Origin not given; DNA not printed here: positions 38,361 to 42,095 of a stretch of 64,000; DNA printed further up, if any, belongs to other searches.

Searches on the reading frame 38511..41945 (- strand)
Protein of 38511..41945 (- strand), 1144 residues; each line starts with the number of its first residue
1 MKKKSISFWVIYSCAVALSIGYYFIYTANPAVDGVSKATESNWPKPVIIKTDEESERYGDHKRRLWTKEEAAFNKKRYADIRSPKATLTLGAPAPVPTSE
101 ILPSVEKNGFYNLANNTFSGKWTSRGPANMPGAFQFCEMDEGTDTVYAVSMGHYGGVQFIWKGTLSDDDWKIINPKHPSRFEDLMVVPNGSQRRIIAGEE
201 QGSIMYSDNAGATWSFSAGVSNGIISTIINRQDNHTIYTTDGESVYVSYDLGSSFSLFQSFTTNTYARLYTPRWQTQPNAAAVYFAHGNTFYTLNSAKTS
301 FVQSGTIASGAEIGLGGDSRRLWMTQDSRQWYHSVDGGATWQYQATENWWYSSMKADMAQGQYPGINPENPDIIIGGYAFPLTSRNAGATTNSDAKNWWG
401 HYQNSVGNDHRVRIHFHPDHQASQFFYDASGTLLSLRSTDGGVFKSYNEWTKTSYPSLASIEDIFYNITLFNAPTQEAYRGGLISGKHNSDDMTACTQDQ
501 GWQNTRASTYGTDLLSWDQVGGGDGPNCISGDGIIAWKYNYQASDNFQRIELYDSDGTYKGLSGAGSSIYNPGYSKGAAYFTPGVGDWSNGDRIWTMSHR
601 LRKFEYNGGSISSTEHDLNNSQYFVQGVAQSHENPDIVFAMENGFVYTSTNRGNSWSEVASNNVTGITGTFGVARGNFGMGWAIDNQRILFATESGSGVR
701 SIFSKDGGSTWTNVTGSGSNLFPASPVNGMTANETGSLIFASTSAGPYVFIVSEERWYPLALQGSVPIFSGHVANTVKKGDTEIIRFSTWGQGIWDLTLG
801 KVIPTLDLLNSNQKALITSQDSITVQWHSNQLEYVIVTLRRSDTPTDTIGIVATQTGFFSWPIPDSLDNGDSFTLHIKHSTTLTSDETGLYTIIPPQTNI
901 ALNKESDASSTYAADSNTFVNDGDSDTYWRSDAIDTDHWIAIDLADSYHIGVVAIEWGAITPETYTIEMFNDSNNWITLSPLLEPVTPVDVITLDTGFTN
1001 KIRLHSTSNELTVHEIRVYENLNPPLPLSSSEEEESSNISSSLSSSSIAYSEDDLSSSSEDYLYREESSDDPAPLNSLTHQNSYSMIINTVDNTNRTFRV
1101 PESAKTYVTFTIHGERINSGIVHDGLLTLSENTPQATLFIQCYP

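Call 22: search_protein_families(library=pfam, proteins=[window:38511-41945:-], max_evalue=0.00001)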
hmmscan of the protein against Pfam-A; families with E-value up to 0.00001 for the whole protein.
window:38511-41945:- (1144 aa): 2 families
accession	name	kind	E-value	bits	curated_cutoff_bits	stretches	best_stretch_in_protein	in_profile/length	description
PF22633.2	F5_F8_type_C_2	-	3.8e-10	40.7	27.8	1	920-980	2-66/91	NedA-like, galactose-binding domain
PF00754.31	F5_F8_type_C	-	1.1e-08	35.7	28.2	1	908-1008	4-114/127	F5/8 type C domain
